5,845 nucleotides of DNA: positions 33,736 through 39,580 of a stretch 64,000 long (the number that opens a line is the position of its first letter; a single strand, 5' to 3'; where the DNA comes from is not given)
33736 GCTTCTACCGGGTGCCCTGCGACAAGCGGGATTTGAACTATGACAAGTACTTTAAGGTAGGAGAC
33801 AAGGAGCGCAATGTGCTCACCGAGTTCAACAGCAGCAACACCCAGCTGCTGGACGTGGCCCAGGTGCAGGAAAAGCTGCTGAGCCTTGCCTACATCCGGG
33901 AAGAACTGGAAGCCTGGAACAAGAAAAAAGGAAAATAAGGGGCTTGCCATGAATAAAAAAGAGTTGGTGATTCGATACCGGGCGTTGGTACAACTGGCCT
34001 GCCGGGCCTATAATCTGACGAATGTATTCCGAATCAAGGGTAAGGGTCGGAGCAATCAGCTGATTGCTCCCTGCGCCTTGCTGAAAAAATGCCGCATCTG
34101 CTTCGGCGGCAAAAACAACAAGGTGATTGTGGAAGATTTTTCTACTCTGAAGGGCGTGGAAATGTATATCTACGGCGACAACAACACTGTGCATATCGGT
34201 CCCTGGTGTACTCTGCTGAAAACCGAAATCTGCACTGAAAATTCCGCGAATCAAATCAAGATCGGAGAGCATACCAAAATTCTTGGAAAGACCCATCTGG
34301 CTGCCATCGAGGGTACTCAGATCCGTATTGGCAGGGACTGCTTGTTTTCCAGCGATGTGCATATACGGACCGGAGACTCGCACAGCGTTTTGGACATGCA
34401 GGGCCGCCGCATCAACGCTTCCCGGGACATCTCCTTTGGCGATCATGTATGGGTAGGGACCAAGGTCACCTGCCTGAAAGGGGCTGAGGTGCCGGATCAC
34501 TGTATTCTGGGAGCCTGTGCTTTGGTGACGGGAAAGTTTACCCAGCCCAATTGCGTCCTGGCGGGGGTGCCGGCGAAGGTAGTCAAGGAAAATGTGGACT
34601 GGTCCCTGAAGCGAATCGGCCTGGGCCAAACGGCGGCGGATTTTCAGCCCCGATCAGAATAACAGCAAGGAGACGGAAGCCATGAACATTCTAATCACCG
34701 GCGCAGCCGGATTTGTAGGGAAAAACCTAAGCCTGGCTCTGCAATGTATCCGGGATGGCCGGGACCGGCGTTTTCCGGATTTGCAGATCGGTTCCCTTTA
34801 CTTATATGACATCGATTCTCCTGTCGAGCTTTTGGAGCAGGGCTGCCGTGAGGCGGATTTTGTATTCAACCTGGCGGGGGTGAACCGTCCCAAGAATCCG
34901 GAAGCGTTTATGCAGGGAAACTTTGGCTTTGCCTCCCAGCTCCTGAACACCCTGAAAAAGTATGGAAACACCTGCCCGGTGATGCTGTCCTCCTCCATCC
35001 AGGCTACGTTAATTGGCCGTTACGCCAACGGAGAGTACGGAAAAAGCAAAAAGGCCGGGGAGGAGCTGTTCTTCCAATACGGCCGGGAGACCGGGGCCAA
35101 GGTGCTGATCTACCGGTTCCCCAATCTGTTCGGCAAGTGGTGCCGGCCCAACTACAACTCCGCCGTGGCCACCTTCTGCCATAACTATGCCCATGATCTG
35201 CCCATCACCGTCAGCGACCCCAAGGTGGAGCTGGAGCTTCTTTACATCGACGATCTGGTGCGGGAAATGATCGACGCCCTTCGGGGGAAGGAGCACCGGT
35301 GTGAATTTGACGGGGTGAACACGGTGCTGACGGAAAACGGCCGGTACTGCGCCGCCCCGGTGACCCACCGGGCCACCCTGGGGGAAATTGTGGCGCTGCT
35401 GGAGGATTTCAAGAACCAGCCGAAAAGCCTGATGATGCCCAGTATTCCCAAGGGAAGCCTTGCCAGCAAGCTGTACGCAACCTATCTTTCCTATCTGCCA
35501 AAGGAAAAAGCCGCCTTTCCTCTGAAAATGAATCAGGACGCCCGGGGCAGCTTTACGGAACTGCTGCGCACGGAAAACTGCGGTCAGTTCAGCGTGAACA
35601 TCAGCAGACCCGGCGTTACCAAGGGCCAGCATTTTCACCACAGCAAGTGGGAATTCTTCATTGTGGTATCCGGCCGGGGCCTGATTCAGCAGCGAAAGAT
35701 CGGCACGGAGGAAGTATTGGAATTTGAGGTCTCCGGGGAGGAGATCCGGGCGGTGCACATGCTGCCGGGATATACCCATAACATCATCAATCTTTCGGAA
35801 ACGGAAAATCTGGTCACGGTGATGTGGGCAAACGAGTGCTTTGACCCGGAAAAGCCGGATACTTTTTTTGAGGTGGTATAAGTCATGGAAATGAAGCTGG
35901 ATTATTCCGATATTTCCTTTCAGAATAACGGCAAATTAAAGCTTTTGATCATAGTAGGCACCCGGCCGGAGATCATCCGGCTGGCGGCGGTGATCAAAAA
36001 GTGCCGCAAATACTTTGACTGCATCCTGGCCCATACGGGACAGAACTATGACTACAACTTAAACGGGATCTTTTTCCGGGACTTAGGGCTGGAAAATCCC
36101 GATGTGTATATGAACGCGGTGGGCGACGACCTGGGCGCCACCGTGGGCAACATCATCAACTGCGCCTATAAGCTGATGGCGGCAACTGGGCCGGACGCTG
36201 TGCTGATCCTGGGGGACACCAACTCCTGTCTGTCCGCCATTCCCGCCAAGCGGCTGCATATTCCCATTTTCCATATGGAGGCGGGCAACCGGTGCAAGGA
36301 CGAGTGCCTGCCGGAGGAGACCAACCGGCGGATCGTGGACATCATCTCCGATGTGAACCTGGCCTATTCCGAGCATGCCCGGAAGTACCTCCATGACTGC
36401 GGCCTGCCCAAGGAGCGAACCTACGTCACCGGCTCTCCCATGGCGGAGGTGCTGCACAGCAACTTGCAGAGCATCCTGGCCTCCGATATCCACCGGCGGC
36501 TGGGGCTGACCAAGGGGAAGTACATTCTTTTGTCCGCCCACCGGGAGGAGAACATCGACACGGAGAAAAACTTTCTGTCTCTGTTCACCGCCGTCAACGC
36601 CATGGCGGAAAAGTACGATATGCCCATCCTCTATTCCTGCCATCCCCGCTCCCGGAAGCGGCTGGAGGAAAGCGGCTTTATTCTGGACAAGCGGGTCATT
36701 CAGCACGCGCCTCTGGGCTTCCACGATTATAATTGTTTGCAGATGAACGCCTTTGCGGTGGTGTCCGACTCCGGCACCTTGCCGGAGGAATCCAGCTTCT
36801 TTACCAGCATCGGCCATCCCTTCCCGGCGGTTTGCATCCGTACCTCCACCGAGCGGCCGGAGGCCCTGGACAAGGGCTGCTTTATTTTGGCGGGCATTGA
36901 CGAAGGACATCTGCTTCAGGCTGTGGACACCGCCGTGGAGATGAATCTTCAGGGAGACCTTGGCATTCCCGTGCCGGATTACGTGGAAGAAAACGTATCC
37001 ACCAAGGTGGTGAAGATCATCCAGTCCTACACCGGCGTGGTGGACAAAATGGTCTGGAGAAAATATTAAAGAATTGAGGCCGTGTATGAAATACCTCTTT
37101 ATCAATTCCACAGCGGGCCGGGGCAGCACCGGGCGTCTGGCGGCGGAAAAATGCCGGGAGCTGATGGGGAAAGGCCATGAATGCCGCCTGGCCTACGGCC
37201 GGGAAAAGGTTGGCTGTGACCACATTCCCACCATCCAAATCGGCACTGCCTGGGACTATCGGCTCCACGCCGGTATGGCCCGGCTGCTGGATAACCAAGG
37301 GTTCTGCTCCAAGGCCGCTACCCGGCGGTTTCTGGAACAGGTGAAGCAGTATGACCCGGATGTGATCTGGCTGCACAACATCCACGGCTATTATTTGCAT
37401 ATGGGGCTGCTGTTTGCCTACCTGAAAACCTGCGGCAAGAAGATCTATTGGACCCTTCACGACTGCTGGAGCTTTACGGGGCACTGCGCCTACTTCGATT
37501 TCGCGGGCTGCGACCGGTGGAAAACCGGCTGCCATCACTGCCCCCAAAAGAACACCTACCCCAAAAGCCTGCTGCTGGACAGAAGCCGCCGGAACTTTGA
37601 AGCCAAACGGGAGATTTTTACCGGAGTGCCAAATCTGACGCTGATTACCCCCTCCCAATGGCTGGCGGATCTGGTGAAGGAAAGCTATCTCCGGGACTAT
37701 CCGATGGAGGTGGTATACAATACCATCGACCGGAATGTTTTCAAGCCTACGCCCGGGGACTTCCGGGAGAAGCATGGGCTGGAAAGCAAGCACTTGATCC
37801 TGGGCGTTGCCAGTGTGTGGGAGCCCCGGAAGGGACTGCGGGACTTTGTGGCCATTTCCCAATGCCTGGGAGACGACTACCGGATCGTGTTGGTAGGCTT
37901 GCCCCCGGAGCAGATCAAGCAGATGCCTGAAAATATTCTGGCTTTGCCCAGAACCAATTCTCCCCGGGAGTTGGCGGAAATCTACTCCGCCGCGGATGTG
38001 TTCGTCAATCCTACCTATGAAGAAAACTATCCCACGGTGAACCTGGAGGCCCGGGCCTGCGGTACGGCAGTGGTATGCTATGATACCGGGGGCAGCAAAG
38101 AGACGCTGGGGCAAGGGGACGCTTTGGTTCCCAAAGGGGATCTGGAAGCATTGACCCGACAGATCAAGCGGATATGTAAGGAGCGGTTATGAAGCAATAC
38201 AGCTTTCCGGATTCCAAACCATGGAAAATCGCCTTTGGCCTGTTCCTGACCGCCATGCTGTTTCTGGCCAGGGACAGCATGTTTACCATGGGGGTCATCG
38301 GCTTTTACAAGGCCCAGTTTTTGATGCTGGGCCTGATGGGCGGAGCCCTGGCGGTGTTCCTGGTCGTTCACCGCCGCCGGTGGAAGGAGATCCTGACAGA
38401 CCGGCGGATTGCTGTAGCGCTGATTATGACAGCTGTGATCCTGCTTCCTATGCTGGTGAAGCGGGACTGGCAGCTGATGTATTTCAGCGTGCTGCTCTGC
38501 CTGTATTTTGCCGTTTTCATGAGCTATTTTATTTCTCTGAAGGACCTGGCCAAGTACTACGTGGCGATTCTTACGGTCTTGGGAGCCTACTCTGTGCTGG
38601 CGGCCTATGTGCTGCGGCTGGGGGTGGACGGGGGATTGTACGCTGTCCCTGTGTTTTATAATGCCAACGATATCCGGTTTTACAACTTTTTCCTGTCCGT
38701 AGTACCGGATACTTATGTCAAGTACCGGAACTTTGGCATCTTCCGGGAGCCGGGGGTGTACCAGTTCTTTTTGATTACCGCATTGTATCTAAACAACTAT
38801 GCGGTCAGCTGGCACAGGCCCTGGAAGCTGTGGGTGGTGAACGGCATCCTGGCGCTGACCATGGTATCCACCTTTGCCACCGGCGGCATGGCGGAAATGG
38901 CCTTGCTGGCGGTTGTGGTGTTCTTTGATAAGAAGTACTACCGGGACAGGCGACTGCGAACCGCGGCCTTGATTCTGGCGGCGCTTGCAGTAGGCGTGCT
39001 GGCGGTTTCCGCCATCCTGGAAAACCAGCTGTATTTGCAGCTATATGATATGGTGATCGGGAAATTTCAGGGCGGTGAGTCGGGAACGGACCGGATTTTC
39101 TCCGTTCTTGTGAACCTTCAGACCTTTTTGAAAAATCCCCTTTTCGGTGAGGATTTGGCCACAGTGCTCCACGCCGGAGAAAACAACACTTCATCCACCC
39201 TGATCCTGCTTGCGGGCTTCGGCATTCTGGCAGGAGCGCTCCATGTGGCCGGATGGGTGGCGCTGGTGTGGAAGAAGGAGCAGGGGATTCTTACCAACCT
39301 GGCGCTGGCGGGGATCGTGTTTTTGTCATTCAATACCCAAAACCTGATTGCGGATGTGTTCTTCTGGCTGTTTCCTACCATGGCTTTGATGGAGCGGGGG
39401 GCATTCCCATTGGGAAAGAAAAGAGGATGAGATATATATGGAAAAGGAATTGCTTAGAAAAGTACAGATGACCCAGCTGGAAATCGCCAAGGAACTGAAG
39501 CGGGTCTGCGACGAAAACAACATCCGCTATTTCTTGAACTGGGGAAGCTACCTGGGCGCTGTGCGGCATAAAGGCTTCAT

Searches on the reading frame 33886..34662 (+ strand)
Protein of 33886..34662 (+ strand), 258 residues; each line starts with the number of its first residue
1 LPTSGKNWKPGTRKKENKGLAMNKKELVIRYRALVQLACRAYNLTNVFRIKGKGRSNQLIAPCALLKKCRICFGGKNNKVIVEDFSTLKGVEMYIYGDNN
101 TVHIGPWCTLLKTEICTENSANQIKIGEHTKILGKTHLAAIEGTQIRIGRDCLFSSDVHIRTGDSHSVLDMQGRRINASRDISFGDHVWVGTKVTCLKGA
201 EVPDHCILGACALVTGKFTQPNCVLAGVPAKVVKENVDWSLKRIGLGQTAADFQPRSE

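Call 8: search_protein_families(library=pfam, proteins=[window:33886-34662:+], max_evalue=0.0001)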
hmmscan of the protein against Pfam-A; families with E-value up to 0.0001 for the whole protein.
window:33886-34662:+ (258 aa): 1 family
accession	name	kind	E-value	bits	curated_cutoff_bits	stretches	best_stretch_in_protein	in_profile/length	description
PF00132.30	Hexapep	-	5.1e-06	26.4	27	0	185-216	5-36/36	Bacterial transferase hexapeptide (six repeats)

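Call 33: search_protein_families(library=ncbifam, proteins=[window:33886-34662:+], max_evalue=0.00001)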
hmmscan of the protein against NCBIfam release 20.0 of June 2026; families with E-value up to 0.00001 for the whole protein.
window:33886-34662:+ (258 aa): 9 families
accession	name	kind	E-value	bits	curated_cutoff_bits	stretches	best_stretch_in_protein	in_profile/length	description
NF007240.0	PRK09677.1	equivalog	2.3e-17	63.1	243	1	121-235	63-183/192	putative lipopolysaccharide biosynthesis O-acetyl transferase WbbJ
NF007499.0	PRK10092.1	equivalog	5.4e-10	39.4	314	1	143-235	91-182/183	maltose O-acetyltransferase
NF007076.0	PRK09527.1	equivalog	6.3e-10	38.8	347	1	132-238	82-187/203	galactoside O-acetyltransferase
NF007797.0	PRK10502.1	subfamily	1.4e-09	37.9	192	1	123-237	72-180/183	WcaF family extracellular polysaccharide biosynthesis acetyltransferase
TIGR03570.1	NeuD_NnaD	subfamily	6.7e-07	29.1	160.8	1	145-231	117-202/202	NeuD/PglB/VioB family sugar acetyltransferase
TIGR03532.1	DapD_Ac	equivalog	1.5e-06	28.1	231.75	1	177-236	156-214/231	2,3,4,5-tetrahydropyridine-2,6-dicarboxylate N-acetyltransferase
NF058585.1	HptprglPActTf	PfamEq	2.7e-06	27.1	300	1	102-237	34-161/172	heptaprenylglyceryl phosphate O-acetyltransferase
NF000311.1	Vat_ABCDEFH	equivalog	2.7e-06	27.1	300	1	180-238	109-166/201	Vat family streptogramin A O-acetyltransferase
NF000101.1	stregram_VatA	exception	4e-06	26.6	450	0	179-236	116-172/219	streptogramin A O-acetyltransferase Vat(A)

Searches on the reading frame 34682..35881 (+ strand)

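Call 8: search_protein_families(library=pfam, proteins=[window:34682-35881:+], max_evalue=0.0001)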
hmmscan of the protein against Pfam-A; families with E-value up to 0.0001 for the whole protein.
window:34682-35881:+ (399 aa): 2 families
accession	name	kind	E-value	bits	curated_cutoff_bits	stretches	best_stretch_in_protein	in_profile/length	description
PF14667.12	Polysacc_synt_C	-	5e-46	155.8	28.7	1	284-395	1-111/111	Polysaccharide biosynthesis C-terminal domain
PF01370.27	Epimerase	-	2.7e-15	56.9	20.9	1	3-202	1-227/240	NAD dependent epimerase/dehydratase family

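Call 33: search_protein_families(library=ncbifam, proteins=[window:34682-35881:+], max_evalue=0.00001)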
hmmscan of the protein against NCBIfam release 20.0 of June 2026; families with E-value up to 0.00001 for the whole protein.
window:34682-35881:+ (399 aa): 1 family
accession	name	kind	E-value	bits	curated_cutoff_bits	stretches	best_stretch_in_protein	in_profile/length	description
NF047837.1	UDPAcbARedWbcJ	equivalog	1.7e-102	343.2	500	1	1-396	1-365/372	UDP-2-acetamido-2,6-beta-L-arabino-hexul-4-ose reductase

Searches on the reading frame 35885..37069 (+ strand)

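Call 8: search_protein_families(library=pfam, proteins=[window:35885-37069:+], max_evalue=0.0001)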
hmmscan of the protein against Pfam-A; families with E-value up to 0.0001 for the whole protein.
window:35885-37069:+ (394 aa): 1 family
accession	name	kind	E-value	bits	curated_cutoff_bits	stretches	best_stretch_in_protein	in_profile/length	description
PF02350.25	Epimerase_2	-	6.2e-74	249.4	30.6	1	41-379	6-346/347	UDP-N-acetylglucosamine 2-epimerase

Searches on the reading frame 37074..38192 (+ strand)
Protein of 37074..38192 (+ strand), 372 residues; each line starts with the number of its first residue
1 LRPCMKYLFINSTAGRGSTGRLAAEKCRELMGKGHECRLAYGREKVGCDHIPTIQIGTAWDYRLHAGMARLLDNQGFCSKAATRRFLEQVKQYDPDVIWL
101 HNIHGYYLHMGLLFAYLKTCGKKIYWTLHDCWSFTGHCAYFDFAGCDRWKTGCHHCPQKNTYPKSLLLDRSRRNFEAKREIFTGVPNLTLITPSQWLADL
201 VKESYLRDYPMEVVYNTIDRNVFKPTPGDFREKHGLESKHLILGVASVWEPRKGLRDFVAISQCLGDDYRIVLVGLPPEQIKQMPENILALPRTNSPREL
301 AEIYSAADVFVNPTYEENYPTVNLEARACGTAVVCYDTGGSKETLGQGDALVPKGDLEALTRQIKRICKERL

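Call 8: search_protein_families(library=pfam, proteins=[window:37074-38192:+], max_evalue=0.0001)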
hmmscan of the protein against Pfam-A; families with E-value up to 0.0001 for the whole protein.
window:37074-38192:+ (372 aa): 3 families
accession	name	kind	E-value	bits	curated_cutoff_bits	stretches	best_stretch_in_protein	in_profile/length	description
PF13692.12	Glyco_trans_1_4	-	2.7e-18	67.1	27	1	241-368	3-140/142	Glycosyl transferases group 1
PF00534.26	Glycos_transf_1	-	3e-17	63.1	26.4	1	230-370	5-158/172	Glycosyl transferases group 1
PF13439.12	Glyco_transf_4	-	2.4e-09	37.9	28.5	1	20-220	5-168/170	Glycosyltransferase Family 4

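Call 33: search_protein_families(library=ncbifam, proteins=[window:37074-38192:+], max_evalue=0.00001)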
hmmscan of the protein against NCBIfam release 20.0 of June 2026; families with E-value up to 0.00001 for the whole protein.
window:37074-38192:+ (372 aa): 10 families
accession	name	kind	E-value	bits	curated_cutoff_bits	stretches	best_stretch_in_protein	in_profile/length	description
TIGR04015.1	WcaC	equivalog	2.5e-21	76.3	784.85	1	48-219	49-222/405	colanic acid biosynthesis glycosyltransferase WcaC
NF053787.1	GlcN_PG_synth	equivalog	2e-15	56.5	480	1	190-368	147-324/361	N-acetylglucosaminyl phosphatidylglycerol synthase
NF053513.1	Gtran_IagA_BgsA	equivalog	2.7e-15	56.2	460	1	189-371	108-300/333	LTA glycolipid anchor biosynthesis glycosyltransferase, IagA/BgsA family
TIGR02149.1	glgA_Coryne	subfamily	6.1e-13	48.6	302.4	1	206-356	166-335/391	glycogen synthase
TIGR03999.1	thiol_BshA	equivalog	1.5e-11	43.9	273.7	1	193-369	151-337/375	N-acetyl-alpha-D-glucosaminyl L-malate synthase BshA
NF047684.1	TeichurnBiosyTuaC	equivalog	1.8e-11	43.6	550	1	229-370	208-354/391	teichuronic acid biosynthesis protein TuaC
TIGR03088.1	stp2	hypoth_equivalog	1.2e-09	37.8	409.05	1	195-369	149-337/374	TIGR03088 family PEP-CTERM/XrtA system glycosyltransferase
TIGR03449.1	mycothiol_MshA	equivalog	2.3e-09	36.7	462.5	1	294-349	291-346/406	D-inositol-3-phosphate glycosyltransferase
NF049987.1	DaglGlyslTfaseDgs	equivalog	3.1e-09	36.2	500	1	189-350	104-275/332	processive diacylglycerol alpha-glucosyltransferase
NF041876.1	EPS_EpsE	equivalog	1.4e-07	31.1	400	1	294-369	283-360/389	exopolysaccharide biosynthesis GT4 family glycosyltransferase EpsE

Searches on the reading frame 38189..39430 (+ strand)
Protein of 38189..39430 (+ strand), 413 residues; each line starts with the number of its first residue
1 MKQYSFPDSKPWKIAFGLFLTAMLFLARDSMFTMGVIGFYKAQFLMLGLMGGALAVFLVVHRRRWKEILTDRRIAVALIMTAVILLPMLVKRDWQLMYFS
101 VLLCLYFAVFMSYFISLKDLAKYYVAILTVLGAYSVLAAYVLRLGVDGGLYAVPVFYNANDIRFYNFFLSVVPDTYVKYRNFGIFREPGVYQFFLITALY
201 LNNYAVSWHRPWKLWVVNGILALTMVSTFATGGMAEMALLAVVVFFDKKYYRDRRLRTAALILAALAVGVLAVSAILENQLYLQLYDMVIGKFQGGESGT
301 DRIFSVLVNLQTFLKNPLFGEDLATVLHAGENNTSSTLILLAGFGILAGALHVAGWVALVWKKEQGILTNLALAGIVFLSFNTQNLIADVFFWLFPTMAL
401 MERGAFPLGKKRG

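Call 8: search_protein_families(library=pfam, proteins=[window:38189-39430:+], max_evalue=0.0001)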
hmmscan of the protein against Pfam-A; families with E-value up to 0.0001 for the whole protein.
window:38189-39430:+ (413 aa): 0 families

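Call 66: search_protein_families(library=pfam, proteins=[window:38189-39430:+], max_evalue=0.001)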
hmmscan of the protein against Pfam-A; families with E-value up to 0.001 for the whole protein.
window:38189-39430:+ (413 aa): 1 family
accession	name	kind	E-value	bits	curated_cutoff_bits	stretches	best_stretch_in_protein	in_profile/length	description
PF04932.20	Wzy_C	-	0.00055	20.2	31.7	1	220-320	5-102/149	O-Antigen ligase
